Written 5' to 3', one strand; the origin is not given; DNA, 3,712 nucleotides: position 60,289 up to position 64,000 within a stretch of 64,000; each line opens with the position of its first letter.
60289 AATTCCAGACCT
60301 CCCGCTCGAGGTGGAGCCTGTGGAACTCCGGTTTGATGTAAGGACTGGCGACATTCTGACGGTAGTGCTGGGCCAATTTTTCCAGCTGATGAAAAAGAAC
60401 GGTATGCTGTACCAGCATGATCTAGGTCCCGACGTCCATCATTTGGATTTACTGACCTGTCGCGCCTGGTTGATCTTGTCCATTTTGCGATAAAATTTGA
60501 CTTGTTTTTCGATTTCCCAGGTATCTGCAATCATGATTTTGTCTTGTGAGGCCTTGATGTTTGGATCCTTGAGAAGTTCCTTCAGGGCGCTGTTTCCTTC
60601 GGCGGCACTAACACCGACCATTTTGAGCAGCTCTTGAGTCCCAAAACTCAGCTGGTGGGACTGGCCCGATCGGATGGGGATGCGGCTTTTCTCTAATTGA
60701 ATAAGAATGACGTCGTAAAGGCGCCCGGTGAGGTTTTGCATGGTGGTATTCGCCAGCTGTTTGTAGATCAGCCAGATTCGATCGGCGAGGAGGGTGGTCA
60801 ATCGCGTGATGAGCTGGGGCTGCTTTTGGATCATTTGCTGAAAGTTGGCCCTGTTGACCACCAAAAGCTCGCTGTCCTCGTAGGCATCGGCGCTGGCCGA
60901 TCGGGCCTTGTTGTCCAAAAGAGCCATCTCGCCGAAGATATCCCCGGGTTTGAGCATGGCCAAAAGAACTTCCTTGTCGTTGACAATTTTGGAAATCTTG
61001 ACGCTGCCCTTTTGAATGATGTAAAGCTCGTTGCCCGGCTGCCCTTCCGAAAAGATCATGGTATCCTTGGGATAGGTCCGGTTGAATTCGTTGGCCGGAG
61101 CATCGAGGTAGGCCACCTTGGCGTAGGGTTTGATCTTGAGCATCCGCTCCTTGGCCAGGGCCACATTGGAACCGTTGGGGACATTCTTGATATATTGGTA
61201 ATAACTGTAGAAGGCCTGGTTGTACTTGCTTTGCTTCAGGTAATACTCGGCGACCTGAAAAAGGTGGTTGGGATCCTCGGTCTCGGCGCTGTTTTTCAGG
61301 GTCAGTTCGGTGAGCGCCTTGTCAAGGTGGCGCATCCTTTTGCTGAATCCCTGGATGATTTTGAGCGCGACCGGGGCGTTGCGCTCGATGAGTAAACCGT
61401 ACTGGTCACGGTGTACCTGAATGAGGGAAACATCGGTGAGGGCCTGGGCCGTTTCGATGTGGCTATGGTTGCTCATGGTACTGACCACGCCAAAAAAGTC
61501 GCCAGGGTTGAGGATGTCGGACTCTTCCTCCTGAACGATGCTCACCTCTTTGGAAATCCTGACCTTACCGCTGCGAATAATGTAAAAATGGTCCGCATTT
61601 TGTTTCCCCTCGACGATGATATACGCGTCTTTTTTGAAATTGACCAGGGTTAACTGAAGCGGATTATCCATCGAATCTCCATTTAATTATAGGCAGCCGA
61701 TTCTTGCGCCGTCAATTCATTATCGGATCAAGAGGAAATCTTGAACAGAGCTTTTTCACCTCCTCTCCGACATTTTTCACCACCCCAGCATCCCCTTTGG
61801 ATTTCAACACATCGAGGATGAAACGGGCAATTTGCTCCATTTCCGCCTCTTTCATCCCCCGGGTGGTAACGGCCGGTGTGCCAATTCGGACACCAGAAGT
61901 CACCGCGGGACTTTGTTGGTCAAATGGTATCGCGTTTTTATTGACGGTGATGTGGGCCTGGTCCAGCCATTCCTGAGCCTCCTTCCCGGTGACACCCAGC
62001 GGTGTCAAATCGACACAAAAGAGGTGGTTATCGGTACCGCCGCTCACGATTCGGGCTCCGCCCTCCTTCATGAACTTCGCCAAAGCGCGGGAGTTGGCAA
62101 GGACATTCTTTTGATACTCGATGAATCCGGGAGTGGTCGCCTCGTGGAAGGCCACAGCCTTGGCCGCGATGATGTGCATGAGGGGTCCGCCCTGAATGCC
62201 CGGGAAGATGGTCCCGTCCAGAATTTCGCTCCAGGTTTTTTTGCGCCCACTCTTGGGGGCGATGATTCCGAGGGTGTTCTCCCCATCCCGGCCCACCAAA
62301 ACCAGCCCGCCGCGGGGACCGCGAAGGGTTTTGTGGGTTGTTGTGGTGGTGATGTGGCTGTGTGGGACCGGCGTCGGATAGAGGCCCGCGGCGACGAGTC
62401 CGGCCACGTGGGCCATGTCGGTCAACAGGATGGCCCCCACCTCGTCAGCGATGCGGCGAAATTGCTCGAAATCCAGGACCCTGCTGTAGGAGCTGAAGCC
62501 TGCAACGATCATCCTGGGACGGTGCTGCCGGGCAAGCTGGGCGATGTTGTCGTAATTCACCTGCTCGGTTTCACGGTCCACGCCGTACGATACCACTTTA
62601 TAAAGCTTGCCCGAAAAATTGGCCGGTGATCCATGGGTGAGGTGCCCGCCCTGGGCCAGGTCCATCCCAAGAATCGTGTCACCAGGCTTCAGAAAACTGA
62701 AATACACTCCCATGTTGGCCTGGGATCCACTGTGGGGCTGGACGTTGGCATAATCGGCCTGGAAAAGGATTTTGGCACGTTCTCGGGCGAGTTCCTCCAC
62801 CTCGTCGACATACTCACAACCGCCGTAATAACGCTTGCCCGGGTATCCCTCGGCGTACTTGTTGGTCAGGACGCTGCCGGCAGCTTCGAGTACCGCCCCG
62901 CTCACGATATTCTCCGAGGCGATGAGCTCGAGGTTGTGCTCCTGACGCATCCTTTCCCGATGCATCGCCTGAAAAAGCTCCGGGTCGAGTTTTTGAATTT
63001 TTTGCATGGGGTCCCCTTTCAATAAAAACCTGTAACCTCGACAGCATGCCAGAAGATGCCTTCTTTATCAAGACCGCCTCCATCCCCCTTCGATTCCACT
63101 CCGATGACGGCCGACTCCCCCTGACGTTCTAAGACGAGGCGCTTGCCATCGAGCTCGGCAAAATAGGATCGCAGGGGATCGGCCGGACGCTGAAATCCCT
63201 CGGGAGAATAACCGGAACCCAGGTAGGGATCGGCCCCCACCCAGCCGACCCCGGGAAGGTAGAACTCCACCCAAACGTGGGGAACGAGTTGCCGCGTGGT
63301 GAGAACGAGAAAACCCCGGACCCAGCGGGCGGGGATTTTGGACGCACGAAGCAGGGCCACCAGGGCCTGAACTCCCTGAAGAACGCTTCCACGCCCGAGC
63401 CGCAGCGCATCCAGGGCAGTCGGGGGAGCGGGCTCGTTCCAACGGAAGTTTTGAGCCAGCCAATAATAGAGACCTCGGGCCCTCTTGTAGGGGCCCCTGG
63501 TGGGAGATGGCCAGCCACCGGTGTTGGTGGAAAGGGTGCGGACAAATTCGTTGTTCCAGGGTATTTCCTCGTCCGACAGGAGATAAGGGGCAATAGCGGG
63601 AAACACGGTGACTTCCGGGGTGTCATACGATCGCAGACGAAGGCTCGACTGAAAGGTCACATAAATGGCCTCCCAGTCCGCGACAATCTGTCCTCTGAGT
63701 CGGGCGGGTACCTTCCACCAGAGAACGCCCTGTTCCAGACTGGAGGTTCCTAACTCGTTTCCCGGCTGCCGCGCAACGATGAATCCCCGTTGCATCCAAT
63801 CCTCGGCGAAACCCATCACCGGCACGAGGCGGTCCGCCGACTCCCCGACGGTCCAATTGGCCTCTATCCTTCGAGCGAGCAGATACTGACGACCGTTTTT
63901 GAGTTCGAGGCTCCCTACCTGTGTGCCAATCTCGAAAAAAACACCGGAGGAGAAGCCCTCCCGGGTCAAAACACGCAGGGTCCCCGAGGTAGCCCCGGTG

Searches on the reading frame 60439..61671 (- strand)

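Call 49: search_protein_families(library=pfam, proteins=[window:60439-61671:-], max_evalue=0.00001)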
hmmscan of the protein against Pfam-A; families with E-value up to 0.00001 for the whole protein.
window:60439-61671:- (410 aa): 1 family
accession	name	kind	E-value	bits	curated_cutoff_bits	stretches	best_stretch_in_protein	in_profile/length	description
PF00027.35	cNMP_binding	-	2.3e-45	152.9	27.5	2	198-283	2-88/89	Cyclic nucleotide-binding domain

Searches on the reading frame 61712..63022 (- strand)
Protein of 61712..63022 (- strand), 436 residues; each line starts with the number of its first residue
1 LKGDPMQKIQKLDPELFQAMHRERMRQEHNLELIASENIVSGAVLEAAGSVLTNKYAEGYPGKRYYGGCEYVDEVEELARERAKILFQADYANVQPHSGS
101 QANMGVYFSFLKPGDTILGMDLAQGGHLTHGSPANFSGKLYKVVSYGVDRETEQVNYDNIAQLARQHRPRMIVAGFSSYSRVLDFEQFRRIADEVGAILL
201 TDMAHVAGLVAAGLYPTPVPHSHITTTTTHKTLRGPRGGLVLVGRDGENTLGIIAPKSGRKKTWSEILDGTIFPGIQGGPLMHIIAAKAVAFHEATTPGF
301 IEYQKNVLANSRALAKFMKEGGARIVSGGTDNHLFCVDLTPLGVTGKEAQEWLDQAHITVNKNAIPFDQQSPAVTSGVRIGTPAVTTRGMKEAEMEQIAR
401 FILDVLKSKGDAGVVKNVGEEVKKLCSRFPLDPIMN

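Call 49: search_protein_families(library=pfam, proteins=[window:61712-63022:-], max_evalue=0.00001)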
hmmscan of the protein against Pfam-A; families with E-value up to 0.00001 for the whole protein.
window:61712-63022:- (436 aa): 1 family
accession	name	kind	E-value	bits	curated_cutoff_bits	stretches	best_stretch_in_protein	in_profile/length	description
PF00464.25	SHMT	-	5.4e-168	559.1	27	1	10-402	2-399/399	Serine hydroxymethyltransferase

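Call 104: find_encoding_contigs(protein=window:61712-63022:-, flank=10000, max_places=2)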
Protein window:61712-63022:- (436 aa): no gene with exactly this product is on record in the collection.

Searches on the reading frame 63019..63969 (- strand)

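Call 49: search_protein_families(library=pfam, proteins=[window:63019-63969:-], max_evalue=0.00001)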
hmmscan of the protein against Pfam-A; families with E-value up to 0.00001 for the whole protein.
window:63019-63969:- (316 aa): 1 family
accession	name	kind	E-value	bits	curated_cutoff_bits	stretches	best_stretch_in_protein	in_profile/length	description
PF01841.26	Transglut_core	-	6.6e-17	62.2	23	1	158-248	12-108/108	Transglutaminase-like superfamily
